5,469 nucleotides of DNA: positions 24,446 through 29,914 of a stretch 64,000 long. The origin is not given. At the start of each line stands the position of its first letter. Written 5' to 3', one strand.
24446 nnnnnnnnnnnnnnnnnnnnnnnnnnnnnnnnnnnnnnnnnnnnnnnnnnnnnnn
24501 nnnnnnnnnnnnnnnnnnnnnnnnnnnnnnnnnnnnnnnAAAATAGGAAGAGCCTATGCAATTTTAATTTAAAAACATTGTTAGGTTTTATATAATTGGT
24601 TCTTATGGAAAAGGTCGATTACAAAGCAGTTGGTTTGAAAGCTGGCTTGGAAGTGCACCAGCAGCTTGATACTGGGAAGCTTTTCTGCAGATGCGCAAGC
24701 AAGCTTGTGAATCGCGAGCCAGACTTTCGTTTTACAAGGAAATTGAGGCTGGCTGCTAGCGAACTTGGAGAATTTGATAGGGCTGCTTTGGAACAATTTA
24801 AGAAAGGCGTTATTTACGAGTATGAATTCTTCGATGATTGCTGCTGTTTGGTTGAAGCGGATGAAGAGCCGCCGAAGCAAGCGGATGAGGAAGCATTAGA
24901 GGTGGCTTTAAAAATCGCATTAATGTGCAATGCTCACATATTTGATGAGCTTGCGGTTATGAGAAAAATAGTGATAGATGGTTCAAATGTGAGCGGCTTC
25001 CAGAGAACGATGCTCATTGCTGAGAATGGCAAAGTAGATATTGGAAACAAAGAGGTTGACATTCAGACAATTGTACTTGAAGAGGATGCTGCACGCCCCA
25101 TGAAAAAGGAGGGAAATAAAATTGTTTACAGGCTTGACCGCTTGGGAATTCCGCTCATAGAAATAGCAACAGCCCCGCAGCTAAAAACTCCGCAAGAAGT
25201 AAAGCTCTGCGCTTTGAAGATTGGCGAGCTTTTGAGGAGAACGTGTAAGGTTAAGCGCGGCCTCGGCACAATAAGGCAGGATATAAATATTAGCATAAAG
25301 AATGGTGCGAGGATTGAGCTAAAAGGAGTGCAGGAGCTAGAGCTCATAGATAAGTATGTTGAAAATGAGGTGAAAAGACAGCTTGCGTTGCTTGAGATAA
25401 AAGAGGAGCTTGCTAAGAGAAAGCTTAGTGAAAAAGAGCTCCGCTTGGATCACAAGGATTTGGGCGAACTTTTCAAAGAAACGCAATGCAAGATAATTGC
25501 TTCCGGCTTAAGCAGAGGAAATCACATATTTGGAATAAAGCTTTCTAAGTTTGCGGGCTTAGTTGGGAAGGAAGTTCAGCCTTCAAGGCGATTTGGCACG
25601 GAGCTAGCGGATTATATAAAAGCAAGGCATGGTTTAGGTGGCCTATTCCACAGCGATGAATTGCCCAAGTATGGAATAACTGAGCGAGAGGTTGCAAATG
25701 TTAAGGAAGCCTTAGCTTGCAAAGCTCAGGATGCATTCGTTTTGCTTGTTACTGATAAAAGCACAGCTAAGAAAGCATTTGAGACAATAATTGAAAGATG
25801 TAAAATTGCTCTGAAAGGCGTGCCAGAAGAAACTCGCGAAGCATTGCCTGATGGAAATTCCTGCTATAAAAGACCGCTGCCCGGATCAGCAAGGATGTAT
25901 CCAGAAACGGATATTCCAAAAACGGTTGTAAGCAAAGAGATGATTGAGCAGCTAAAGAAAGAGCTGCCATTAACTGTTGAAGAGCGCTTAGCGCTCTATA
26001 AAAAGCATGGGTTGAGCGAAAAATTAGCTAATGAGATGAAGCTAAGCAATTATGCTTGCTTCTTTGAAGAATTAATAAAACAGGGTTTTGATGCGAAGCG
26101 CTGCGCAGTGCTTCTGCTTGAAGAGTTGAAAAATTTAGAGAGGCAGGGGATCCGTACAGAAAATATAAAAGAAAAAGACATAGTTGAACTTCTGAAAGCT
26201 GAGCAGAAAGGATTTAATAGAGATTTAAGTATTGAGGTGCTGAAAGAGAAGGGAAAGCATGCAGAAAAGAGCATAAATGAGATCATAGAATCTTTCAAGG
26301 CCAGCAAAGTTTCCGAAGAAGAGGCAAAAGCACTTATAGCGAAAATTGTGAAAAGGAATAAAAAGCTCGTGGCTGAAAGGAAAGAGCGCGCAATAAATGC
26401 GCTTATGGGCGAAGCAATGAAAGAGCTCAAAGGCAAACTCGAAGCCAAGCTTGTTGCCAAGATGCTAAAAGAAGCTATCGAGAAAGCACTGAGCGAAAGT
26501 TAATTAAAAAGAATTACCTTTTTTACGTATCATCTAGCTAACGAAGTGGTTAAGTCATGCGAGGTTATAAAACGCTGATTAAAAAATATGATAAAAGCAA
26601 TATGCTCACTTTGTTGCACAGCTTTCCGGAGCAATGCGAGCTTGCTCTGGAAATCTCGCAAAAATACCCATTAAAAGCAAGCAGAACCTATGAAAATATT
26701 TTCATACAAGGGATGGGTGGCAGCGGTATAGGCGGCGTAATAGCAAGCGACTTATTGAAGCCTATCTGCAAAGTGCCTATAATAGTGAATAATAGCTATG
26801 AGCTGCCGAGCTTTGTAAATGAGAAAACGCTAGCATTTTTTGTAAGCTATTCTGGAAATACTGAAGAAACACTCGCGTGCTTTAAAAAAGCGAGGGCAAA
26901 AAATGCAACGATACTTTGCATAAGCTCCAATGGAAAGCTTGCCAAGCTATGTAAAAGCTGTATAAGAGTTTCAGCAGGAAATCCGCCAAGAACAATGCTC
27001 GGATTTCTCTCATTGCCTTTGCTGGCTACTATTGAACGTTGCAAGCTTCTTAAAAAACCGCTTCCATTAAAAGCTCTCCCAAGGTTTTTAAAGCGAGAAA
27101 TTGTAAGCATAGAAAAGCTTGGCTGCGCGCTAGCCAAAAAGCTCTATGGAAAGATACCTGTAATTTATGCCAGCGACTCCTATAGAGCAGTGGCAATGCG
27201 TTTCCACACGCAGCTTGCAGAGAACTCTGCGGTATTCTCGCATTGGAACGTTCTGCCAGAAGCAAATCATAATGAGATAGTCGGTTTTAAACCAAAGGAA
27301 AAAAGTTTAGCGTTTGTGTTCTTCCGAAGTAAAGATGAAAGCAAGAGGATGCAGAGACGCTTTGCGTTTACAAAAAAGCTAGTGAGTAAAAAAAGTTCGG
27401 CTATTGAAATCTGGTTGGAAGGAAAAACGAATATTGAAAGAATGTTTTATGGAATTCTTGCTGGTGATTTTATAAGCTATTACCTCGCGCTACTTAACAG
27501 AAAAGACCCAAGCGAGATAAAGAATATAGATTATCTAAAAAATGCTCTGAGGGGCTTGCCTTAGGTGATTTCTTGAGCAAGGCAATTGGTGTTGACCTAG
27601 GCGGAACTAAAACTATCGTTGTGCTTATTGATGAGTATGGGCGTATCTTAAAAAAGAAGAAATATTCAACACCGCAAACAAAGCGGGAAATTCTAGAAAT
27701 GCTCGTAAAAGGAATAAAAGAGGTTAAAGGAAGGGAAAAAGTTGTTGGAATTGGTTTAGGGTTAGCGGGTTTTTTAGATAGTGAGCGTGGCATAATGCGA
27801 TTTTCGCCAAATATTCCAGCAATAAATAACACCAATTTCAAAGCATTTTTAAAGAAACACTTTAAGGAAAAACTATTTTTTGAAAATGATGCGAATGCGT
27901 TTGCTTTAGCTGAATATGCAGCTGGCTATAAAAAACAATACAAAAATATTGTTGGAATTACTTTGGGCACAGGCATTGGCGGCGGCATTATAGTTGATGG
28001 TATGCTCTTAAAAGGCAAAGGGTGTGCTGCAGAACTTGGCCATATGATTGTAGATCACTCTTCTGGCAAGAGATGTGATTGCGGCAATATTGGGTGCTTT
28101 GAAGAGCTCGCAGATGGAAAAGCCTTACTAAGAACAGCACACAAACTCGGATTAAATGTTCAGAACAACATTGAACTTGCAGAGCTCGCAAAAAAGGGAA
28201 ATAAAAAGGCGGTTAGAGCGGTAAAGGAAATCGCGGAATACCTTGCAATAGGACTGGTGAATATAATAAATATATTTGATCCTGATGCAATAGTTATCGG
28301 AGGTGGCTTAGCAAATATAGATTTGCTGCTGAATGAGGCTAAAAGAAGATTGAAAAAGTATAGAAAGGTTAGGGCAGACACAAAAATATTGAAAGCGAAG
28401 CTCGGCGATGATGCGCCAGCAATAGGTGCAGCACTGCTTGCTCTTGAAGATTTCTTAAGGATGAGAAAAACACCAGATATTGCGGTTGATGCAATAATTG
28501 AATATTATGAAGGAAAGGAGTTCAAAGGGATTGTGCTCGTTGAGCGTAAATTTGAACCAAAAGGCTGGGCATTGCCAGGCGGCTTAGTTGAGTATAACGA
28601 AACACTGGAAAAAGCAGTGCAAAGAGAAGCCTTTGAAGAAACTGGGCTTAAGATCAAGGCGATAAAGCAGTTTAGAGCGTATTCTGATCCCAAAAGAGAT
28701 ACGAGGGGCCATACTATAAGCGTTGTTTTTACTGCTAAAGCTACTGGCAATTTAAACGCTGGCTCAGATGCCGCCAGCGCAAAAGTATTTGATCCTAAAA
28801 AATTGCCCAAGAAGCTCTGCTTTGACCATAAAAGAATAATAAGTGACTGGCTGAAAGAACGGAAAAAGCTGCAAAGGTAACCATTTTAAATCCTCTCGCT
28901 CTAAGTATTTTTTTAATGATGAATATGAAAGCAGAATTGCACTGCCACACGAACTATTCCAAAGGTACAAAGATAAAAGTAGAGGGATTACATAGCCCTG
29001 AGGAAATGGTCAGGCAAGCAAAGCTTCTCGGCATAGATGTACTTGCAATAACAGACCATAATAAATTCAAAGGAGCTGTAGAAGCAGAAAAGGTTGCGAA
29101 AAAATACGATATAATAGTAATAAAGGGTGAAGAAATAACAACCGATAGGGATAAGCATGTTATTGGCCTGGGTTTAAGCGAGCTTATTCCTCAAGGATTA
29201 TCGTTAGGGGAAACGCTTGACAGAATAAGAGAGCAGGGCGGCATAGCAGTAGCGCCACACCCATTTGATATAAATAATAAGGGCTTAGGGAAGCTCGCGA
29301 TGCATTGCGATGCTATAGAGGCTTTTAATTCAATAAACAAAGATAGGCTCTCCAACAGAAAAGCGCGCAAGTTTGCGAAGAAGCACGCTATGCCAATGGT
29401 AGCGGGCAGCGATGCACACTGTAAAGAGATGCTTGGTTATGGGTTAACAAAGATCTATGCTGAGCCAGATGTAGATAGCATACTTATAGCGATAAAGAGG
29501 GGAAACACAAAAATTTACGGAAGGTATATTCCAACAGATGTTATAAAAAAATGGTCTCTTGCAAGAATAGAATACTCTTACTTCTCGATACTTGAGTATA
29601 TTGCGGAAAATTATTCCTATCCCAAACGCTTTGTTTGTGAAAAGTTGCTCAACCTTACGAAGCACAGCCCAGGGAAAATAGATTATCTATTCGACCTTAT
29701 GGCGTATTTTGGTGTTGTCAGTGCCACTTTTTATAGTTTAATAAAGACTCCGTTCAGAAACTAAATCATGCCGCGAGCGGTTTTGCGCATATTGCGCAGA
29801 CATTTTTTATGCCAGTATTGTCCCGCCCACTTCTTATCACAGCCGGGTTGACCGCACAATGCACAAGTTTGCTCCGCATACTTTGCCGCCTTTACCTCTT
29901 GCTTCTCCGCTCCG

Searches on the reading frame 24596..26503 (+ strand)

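Call 63: search_protein_families(library=pfam, proteins=[window:24596-26503:+], max_evalue=0.0001)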
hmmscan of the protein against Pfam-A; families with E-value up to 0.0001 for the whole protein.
window:24596-26503:+ (635 aa): 3 families
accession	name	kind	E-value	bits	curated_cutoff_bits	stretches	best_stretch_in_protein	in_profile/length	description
PF02934.20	GatB_N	-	1.4e-55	188.9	23.4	1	15-451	2-277/277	GatB/GatE catalytic domain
PF02637.23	GatB_Yqey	-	7.1e-15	55.6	27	1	489-628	2-148/148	GatB domain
PF02938.19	GAD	-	9.4e-13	48.7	23.4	1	303-394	3-94/95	GAD domain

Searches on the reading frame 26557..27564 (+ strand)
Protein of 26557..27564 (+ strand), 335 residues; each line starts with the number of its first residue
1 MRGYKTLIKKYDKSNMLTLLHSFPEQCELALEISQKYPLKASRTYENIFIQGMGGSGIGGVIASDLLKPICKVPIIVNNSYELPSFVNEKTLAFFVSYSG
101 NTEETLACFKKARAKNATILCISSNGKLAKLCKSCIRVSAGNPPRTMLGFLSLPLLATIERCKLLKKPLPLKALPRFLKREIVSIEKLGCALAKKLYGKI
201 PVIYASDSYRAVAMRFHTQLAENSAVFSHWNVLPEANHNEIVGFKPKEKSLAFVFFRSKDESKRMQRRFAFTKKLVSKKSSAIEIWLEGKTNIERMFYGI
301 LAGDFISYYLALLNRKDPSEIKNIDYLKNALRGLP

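Call 75: search_protein_families(library=pfam, proteins=[window:26557-27564:+], max_evalue=0.0001)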
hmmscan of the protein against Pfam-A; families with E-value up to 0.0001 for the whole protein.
window:26557-27564:+ (335 aa): 2 families
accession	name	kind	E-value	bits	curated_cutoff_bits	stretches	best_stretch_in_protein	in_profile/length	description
PF10432.14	bact-PGI_C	-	1.7e-48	164.8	24.5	1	191-331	7-151/151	Bacterial phospho-glucose isomerase C-terminal SIS domain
PF01380.27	SIS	-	2e-08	34.5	25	1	47-143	7-109/131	SIS domain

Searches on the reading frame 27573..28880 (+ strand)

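Call 75: search_protein_families(library=pfam, proteins=[window:27573-28880:+], max_evalue=0.0001)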
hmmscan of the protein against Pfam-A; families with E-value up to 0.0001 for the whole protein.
window:27573-28880:+ (435 aa): 3 families
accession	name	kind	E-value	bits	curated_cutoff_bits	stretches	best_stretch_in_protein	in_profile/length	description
PF00480.26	ROK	-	2.1e-73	247.8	22.9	1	5-292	2-293/294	ROK family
PF00293.34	NUDIX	-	2.5e-20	73.3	21.1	1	304-424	5-132/134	NUDIX domain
PF01869.26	BcrAD_BadFG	-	6.6e-08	32.8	31.5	0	5-52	1-52/271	BadF/BadG/BcrA/BcrD ATPase family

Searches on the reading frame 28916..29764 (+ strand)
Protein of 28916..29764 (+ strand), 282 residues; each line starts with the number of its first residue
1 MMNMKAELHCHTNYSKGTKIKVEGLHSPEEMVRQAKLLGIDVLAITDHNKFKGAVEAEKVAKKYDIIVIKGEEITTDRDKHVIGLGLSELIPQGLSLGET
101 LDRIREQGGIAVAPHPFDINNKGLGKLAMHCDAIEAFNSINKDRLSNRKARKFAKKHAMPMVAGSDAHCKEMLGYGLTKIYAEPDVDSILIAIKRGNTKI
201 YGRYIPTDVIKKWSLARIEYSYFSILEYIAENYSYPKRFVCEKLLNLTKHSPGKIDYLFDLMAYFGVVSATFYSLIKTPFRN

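Call 20: search_protein_families(library=pfam, proteins=[window:28916-29764:+], max_evalue=0.001)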
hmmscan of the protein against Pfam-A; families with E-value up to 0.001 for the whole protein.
window:28916-29764:+ (282 aa): 2 families
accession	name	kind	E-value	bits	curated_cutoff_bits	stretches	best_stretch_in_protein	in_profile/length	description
PF13263.12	PHP_C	-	1.5e-15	56.9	21.3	1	146-198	3-56/56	PHP-associated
PF02811.25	PHP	-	1.1e-11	45.8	26.4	1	7-77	1-66/164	PHP domain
